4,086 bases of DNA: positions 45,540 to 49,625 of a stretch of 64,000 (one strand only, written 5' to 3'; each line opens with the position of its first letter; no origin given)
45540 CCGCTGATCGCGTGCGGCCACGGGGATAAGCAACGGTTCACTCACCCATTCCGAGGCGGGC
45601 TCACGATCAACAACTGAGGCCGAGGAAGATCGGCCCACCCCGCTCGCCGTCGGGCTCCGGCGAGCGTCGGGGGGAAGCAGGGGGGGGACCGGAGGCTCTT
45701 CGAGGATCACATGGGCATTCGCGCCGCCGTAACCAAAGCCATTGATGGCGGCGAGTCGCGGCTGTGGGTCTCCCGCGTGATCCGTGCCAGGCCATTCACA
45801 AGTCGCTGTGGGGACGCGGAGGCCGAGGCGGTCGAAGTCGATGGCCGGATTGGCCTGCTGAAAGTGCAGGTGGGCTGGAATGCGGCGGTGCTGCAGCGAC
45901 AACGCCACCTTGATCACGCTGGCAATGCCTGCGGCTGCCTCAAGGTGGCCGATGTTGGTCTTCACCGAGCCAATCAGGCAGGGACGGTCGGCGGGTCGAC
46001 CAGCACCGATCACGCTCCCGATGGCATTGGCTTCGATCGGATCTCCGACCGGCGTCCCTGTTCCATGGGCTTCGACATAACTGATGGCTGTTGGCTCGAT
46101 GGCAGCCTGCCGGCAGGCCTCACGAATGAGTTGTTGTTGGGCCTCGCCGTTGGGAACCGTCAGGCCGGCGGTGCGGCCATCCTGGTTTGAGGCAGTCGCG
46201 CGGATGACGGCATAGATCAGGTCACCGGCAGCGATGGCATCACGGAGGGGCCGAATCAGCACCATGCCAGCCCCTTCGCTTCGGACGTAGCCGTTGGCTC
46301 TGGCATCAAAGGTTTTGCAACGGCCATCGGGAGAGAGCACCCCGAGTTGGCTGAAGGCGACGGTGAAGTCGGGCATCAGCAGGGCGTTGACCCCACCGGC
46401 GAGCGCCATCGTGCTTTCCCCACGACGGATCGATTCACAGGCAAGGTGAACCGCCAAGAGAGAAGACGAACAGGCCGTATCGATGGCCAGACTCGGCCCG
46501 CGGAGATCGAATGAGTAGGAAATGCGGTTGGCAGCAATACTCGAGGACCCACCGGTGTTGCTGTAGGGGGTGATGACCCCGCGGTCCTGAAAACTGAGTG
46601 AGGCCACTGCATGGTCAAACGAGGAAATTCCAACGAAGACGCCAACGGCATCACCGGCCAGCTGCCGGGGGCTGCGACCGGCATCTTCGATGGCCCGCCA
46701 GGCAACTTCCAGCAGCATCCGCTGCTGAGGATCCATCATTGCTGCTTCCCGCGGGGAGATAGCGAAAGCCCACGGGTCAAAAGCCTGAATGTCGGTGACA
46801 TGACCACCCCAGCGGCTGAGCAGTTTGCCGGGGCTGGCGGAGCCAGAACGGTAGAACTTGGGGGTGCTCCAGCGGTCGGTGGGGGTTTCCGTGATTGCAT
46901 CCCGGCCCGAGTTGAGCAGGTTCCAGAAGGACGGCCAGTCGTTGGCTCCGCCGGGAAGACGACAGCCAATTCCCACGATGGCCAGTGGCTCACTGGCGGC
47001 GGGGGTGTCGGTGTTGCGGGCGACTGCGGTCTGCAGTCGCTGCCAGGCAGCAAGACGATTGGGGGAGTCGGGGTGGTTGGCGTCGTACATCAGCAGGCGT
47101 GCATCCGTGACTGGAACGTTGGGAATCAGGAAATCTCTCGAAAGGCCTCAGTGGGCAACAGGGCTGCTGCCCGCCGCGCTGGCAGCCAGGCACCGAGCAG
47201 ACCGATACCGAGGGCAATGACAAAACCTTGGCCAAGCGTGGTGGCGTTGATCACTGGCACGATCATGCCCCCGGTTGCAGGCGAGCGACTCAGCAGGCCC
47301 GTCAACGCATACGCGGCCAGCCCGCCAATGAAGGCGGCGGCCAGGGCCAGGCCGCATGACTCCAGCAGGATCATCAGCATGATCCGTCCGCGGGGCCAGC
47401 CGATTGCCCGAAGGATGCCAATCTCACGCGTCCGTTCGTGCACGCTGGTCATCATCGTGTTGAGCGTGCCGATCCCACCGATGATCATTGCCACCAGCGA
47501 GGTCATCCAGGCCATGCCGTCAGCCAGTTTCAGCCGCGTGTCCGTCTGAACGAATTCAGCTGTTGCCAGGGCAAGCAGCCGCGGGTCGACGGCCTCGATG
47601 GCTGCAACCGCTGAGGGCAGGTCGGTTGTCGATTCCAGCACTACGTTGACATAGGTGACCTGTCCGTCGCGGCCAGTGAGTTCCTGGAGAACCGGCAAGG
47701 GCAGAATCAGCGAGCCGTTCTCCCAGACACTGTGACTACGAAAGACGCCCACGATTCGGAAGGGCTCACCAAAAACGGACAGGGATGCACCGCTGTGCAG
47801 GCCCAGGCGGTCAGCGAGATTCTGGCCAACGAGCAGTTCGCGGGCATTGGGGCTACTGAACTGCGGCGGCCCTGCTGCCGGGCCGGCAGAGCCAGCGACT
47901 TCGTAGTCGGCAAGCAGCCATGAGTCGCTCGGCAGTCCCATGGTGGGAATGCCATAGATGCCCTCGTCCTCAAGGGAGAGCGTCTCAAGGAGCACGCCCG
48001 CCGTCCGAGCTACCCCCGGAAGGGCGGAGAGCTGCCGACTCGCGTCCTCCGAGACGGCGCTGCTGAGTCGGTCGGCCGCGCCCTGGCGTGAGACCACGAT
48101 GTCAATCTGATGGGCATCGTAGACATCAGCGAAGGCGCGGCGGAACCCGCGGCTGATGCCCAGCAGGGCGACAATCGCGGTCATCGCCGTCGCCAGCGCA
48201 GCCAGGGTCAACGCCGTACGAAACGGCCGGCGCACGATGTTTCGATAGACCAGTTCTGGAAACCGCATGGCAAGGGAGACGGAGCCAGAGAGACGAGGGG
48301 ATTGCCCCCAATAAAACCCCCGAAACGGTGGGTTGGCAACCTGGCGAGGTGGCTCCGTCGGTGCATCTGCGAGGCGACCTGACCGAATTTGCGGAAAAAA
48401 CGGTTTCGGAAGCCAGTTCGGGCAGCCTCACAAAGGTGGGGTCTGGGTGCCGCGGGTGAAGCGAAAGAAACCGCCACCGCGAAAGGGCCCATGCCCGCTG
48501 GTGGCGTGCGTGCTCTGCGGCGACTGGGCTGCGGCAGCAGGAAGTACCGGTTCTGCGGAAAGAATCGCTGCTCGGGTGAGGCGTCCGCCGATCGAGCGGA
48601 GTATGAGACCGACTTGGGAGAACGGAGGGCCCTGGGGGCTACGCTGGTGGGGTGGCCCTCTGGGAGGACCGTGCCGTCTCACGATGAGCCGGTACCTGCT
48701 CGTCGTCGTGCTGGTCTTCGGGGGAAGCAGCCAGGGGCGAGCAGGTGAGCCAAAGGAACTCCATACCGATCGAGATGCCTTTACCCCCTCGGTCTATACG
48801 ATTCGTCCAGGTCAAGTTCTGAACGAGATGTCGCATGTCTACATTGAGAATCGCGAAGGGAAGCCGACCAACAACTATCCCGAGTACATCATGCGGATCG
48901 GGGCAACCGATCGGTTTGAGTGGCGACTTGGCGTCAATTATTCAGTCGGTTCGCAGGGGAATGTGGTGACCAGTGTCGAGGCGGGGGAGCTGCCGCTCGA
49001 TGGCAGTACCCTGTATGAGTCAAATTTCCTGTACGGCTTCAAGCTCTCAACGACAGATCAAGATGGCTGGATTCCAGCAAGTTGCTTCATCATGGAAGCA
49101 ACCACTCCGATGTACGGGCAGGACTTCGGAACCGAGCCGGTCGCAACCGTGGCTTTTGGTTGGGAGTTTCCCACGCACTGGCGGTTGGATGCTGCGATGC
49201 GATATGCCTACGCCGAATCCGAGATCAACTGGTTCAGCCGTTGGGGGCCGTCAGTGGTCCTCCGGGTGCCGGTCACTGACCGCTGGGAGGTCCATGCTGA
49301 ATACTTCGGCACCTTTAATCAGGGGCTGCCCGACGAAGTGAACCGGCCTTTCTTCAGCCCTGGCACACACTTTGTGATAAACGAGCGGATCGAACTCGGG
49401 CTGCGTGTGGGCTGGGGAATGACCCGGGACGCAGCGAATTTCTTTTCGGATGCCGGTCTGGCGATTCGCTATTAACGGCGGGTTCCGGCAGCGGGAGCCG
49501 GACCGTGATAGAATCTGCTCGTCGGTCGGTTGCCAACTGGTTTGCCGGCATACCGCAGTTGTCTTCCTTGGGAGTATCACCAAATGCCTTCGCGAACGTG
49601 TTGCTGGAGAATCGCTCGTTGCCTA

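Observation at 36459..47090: Megasynthase starts directly with a KS and has the PTM-synthase domain order plus an ER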

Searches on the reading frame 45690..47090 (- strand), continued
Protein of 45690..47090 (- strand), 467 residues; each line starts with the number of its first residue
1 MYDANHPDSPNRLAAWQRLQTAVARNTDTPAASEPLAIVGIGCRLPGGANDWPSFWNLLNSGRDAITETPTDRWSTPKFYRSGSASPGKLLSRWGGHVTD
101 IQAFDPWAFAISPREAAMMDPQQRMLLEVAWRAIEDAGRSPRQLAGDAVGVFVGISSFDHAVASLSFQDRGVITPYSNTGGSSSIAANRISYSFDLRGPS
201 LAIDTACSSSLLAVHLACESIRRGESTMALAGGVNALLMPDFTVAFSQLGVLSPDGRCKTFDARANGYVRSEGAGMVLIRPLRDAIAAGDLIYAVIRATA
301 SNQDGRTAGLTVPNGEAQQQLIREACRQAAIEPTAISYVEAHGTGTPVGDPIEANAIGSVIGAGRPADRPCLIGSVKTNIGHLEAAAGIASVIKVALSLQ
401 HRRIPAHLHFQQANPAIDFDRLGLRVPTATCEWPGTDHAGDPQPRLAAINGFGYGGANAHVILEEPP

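Call 17: find_encoding_contigs(protein=P0011, flank=10000, max_places=2)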
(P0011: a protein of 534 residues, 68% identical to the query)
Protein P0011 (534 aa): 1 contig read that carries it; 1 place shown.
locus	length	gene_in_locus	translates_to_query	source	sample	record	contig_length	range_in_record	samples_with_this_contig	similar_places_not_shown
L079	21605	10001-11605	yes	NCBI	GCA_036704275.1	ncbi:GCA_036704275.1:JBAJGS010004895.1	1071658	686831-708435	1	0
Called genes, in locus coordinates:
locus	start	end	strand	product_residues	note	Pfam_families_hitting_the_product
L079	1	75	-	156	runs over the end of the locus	-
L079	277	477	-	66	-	-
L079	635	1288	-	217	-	PF00069:Pkinase, PF07714:PK_Tyr_Ser-Thr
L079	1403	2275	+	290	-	-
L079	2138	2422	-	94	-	PF01084:Ribosomal_S18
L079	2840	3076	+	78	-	-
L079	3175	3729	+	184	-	-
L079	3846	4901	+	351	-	PF12679:ABC2_membrane_2 (faint)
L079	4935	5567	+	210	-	-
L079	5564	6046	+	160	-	-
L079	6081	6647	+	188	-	-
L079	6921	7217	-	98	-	-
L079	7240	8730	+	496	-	PF13185:GAF_2 (faint), PF13492:GAF_3 (faint), PF07228:SpoIIE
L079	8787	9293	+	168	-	PF12704:MacB_PCD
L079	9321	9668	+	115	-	PF02687:FtsX (faint)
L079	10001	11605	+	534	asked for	PF00109:ketoacyl-synt, PF00108:Thiolase_N (weak), PF02801:Ketoacyl-synt_C, PF16197:KAsynt_C_assoc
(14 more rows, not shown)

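Call 20: search_solved_structures(query=window:45690-47090:-, max_evalue=1e-40)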
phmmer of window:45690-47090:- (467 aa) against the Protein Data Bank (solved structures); distinct sequences matched with E-value up to 1e-40: 77 (the best 60 are shown).
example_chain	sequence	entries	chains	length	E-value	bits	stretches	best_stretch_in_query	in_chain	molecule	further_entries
7zma_A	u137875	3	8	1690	7.3e-212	707.4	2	23-465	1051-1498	Putative polyketide synthase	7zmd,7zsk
4mz0_A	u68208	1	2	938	1.6e-140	472.2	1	31-467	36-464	CurL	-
7uwr_A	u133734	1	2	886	5.2e-139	467.3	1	34-467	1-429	Narbonolide/10-deoxymethynolide synthase PikA1, modules 1 and 2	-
9f48_A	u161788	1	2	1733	1e-124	420.1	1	29-465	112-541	Polyketide synthase Pks13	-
8cuy_A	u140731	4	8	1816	1.5e-124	419.6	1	34-465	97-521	Polyketide synthase PKS13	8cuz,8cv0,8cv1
7uk4_A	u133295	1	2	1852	1.6e-124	419.5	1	34-465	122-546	Polyketide synthase PKS13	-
9jj9_B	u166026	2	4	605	4.9e-123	414.6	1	30-466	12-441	Polyketide synthase GfsA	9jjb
8in9_A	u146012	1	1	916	1.1e-122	413.4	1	30-466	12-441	Polyketide synthase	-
9d2y_A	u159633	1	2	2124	4.2e-122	411.5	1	34-467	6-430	Multifunctional mycocerosic acid synthase membrane-associated MAS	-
9d2z_A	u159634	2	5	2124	4.2e-122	411.5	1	34-467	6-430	Mycocerosic acid synthase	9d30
7vee_A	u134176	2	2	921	2.5e-121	408.9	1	26-466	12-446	Polyketide synthase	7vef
9iyw_A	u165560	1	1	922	5.7e-121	407.8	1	30-466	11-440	Polyketide synthase,GfsA KSQ-AncAT chimeric protein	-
5bp1_A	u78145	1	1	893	3.4e-120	405.2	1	34-467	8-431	Mycocerosic acid synthase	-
4na1_A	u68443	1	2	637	1.1e-117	396.9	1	29-465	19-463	Polyketide synthase PksJ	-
4na2_A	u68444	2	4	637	3.7e-116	391.9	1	29-465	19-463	Polyketide synthase PksJ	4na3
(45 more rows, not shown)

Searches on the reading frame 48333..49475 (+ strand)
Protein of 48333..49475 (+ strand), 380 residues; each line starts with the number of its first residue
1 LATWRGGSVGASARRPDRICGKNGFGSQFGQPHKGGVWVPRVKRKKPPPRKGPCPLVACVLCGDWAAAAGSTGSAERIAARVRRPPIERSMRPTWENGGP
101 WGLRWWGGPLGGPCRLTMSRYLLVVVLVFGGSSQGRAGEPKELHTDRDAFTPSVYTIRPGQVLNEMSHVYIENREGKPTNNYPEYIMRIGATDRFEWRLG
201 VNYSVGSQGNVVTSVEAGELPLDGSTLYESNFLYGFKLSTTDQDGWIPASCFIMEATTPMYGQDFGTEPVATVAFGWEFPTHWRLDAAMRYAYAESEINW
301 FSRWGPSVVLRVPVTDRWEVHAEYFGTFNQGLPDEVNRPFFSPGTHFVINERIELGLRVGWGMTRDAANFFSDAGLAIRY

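Call 6: search_protein_families(library=pfam, proteins=[window:48333-49475:+], max_evalue=0.001)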
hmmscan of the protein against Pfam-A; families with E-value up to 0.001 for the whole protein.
window:48333-49475:+ (380 aa): 1 family
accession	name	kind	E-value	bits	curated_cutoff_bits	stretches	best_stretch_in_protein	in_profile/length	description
PF13557.12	Phenol_MetA_deg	-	5e-05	23.9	22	1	230-380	71-242/242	Putative MetA-pathway of phenol degradation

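Call 32: search_protein_families(library=ncbifam, proteins=[window:48333-49475:+], max_evalue=0.001)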
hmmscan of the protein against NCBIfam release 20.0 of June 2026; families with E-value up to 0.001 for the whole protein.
window:48333-49475:+ (380 aa): 0 families
